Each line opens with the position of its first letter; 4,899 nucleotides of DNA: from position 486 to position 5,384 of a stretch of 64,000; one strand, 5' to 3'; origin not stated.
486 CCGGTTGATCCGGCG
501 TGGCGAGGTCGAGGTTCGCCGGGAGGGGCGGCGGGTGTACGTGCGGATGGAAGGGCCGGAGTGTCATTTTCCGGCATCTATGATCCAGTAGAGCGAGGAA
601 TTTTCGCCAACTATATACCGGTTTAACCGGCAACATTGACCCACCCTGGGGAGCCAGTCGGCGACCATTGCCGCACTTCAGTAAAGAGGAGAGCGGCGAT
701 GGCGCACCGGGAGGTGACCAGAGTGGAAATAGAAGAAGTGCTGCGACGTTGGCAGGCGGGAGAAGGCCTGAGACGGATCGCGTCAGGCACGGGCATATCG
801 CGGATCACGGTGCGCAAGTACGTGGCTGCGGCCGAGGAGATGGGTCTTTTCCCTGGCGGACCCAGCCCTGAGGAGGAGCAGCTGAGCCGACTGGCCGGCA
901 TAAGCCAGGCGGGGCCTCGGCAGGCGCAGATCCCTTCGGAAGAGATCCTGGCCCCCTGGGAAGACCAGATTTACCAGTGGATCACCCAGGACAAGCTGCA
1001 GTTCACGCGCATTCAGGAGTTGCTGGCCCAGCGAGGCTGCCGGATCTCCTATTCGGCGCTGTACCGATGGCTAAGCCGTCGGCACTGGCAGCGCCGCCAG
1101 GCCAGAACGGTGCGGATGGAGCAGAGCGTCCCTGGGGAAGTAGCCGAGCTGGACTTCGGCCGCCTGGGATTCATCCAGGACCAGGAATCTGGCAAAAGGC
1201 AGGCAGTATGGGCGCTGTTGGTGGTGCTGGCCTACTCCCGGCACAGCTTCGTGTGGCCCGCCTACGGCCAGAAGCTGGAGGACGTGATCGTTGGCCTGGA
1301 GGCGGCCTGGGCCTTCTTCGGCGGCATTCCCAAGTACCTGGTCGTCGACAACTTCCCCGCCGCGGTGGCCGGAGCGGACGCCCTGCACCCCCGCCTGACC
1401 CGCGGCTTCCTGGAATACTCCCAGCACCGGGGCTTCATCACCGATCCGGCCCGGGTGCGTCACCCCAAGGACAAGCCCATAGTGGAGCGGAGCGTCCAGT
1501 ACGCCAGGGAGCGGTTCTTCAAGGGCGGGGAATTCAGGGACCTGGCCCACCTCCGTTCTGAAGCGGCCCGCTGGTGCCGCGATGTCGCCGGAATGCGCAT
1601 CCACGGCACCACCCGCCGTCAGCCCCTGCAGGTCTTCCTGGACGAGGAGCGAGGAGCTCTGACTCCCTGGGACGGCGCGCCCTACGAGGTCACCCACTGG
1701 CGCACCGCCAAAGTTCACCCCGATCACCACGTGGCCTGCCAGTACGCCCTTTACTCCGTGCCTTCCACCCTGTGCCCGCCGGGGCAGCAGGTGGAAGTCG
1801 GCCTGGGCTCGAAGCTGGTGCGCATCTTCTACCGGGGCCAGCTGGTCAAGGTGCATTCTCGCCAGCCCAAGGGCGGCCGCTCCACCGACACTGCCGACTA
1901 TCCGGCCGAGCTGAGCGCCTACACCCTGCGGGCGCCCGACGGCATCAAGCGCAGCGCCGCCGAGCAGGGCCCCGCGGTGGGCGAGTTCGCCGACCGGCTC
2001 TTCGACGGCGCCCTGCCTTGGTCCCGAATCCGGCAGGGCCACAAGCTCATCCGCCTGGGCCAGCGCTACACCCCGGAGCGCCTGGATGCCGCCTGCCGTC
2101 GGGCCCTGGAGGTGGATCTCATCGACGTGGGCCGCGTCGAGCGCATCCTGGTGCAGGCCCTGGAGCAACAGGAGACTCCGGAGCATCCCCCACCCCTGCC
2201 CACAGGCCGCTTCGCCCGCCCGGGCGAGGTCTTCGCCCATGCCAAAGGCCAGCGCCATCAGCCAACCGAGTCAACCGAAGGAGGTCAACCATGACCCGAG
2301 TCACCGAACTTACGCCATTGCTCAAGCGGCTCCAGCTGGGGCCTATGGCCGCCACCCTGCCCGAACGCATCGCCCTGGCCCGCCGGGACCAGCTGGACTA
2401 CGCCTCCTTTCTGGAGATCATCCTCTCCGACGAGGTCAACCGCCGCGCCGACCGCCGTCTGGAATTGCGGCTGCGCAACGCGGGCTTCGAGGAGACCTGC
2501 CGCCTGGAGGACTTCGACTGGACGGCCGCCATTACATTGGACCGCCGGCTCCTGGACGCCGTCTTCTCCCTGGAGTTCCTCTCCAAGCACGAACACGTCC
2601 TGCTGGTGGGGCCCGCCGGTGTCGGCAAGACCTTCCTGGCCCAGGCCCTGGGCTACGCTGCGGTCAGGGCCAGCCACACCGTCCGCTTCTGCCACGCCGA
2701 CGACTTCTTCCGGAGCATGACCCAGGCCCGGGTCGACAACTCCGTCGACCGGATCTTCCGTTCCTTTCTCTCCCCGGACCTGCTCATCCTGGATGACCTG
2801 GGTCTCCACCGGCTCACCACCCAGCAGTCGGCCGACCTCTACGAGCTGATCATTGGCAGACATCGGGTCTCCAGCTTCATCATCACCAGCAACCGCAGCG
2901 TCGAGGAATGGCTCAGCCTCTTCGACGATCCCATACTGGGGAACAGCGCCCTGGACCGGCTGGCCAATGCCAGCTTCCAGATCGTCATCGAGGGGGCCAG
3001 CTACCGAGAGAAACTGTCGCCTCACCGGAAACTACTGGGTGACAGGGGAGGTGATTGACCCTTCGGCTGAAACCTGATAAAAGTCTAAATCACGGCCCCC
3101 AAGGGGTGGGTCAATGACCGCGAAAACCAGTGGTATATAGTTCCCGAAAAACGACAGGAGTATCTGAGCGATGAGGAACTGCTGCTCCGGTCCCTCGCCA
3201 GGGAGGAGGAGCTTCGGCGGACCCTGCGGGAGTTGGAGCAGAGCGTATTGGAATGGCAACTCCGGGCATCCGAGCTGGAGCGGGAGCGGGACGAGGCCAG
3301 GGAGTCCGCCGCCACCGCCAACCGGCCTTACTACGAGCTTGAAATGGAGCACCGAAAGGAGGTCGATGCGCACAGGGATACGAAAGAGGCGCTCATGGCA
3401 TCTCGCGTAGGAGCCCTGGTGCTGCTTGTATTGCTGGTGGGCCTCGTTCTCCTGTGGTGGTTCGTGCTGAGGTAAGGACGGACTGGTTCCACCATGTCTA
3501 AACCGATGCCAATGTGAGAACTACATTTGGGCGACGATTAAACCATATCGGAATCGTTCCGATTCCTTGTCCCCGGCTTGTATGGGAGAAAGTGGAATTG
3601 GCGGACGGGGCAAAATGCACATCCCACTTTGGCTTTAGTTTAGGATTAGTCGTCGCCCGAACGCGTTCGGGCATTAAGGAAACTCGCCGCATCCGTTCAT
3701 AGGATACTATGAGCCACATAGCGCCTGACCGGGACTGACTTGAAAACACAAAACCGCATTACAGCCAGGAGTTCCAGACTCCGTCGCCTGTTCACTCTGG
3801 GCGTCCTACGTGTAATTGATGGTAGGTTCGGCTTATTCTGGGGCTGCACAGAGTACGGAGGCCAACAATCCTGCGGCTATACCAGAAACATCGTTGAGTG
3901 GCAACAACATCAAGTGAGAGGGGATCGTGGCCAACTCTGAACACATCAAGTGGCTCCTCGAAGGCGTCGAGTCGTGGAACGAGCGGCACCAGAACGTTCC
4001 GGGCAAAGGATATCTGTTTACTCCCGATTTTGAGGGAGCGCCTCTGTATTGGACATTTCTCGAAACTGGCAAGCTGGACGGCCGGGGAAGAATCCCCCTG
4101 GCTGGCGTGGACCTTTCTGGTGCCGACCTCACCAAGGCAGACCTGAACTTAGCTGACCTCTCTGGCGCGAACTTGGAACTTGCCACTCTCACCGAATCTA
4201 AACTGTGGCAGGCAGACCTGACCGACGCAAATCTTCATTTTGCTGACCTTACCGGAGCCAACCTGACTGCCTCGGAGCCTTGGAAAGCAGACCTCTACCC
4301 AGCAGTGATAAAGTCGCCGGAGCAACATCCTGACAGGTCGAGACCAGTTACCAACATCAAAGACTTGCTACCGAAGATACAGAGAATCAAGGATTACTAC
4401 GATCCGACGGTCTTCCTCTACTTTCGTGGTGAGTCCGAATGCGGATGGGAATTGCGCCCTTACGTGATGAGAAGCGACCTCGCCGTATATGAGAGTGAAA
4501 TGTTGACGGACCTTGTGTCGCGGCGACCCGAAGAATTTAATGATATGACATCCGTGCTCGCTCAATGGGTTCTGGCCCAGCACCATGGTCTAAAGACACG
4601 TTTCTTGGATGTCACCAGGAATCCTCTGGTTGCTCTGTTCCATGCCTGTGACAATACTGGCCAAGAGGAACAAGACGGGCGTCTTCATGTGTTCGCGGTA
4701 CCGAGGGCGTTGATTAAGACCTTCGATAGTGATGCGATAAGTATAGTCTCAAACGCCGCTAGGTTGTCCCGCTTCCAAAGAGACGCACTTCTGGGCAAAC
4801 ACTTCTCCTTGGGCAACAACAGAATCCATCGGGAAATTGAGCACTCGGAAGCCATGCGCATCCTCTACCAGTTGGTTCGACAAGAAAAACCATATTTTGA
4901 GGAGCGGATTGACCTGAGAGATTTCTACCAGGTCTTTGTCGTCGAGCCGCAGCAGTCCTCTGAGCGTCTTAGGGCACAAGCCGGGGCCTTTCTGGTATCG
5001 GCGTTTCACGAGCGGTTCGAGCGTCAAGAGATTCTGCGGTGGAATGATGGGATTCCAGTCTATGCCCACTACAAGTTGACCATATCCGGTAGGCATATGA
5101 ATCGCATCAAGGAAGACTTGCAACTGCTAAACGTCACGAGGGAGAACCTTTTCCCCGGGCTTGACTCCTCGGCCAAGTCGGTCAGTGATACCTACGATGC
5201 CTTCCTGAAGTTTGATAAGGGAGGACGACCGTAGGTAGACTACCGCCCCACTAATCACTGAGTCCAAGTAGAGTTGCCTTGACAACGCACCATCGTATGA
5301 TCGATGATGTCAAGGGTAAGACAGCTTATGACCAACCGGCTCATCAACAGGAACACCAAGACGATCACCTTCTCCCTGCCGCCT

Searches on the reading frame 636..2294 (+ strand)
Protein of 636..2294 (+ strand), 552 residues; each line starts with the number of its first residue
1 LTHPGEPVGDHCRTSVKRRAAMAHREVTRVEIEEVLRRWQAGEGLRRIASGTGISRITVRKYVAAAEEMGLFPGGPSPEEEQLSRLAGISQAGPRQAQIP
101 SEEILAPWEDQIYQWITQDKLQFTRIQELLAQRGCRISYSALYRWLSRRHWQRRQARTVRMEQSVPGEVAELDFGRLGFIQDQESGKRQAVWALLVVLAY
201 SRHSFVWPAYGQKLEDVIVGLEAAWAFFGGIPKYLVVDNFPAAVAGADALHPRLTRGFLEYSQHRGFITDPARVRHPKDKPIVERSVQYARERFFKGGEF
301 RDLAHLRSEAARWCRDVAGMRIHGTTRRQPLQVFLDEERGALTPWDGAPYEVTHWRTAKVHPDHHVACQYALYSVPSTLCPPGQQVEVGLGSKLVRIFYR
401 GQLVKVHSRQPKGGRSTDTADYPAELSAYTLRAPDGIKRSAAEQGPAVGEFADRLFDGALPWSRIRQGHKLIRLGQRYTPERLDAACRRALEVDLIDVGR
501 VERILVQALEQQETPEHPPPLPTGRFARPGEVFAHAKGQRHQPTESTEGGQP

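Call 42: search_protein_families(library=pfam, proteins=[window:636-2294:+], max_evalue=0.001)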
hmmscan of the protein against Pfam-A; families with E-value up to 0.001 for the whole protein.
window:636-2294:+ (552 aa): 2 families
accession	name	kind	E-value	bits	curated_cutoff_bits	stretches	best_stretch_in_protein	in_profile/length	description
PF22483.2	Mu-transpos_C_2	-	2.8e-13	49.8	27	1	348-412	4-66/73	Mu transposase, C-terminal domain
PF00665.32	rve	-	1.4e-06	28.9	32.6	1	167-277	5-102/102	Integrase core domain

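Call 109: search_protein_families(library=padloc, alignment_id=A11, max_evalue=1e-8)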
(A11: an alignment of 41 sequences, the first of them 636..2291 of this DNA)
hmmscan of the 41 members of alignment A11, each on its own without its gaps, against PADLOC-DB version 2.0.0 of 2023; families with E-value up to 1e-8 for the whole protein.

A. member 1, window:636-2291:+ (552 aa): 0 families

B. families by the number of members that match (of 41 scanned): 85 families (the first 25 are shown)
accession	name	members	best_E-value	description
PDLC01769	Cas3g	1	1.5e-242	-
PDLC01747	Cas1g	1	5.1e-187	-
PDLC01777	Cas56g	1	5.4e-135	-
PDLC00939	Cas3g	1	3.4e-132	"CRISPR-associated helicase Cas3, subtype Dpsyc"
PDLC01309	Cas3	1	9e-116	CAS-I-U; effector_G3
PDLC00928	Cas1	1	4.3e-100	Cas1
PDLC01248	Cas1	1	4.6e-96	"CAS-I,CAS-II,CAS-III,CAS-IV,CAS-V,CAS-VI; acquisition_1"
PDLC00995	Cas56g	1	3.2e-93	"CRISPR-associated protein GSU0054/csb2, Dpsyc system"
PDLC02067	Cas1b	1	4.2e-93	-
PDLC01608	Cas1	1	6.2e-93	"CAS-I,CAS-II,CAS-III,CAS-IV,CAS-V,CAS-VI; acquisition_1"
PDLC01410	Cas56g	1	5.3e-92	CAS-I-U; effector_G5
PDLC01743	Cas1c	1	4.6e-91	-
PDLC01514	Cas8g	1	1.1e-88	CAS-I-U; effector_LS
PDLC01334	Cas1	1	4e-88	"CAS-I,CAS-II,CAS-III,CAS-IV,CAS-V,CAS-VI; acquisition_1"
PDLC00923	Cas1c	1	4.7e-88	"CRISPR-associated endonuclease Cas1, subtype I-C/DVULG"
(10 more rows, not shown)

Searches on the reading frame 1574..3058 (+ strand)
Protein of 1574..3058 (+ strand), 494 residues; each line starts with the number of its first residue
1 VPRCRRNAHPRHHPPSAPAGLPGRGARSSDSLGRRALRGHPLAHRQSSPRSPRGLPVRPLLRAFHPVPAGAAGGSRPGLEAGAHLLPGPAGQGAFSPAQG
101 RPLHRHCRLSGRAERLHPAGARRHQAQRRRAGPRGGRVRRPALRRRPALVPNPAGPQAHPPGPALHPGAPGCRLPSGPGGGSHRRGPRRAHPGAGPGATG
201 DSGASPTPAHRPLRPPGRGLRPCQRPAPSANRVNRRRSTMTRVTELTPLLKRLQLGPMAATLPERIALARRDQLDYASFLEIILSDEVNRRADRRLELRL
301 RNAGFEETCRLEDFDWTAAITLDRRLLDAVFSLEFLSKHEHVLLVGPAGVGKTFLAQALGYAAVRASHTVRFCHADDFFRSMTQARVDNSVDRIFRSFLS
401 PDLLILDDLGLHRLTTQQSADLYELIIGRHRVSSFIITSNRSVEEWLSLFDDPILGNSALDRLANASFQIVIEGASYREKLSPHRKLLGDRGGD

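Call 42: search_protein_families(library=pfam, proteins=[window:1574-3058:+], max_evalue=0.001)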
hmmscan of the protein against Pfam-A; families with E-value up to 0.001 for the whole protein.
window:1574-3058:+ (494 aa): 8 families
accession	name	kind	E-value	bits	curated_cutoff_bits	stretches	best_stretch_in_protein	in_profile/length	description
PF01695.23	IstB_IS21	-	4.1e-56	190.6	24.1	1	250-480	3-233/238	IstB-like ATP binding protein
PF00308.24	Bac_DnaA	-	1.3e-07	32.4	23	1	340-425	35-122/162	Bacterial DnaA ATPAse domain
PF20720.3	nSTAND3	-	6.3e-06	26.4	27.2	1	333-382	11-61/155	Novel STAND NTPase 3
PF13191.12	AAA_16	-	3e-05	25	32.6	1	339-378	24-63/167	AAA ATPase domain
PF00004.35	AAA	-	3.8e-05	24.6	21.2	1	342-441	1-110/131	ATPase family associated with various cellular activities (AAA)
PF07728.20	AAA_5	-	0.00022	21.7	22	1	341-409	1-75/139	AAA domain (dynein-related subfamily)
PF02562.22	PhoH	-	0.00047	20.1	27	1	333-371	13-51/205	PhoH-like protein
PF12775.13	AAA_7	-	0.00083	19.4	25.8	0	334-395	28-90/181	P-loop containing dynein motor region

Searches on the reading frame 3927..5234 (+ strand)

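Call 42: search_protein_families(library=pfam, proteins=[window:3927-5234:+], max_evalue=0.001)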
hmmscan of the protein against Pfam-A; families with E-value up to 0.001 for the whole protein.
window:3927-5234:+ (435 aa): 2 families
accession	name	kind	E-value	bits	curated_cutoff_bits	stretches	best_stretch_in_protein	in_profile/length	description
PF00805.28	Pentapeptide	-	1.2e-17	63.5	20.2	2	76-114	1-39/40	Pentapeptide repeats (8 copies)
PF08867.16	FRG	-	3.2e-15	57.3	25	1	164-248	3-93/94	FRG domain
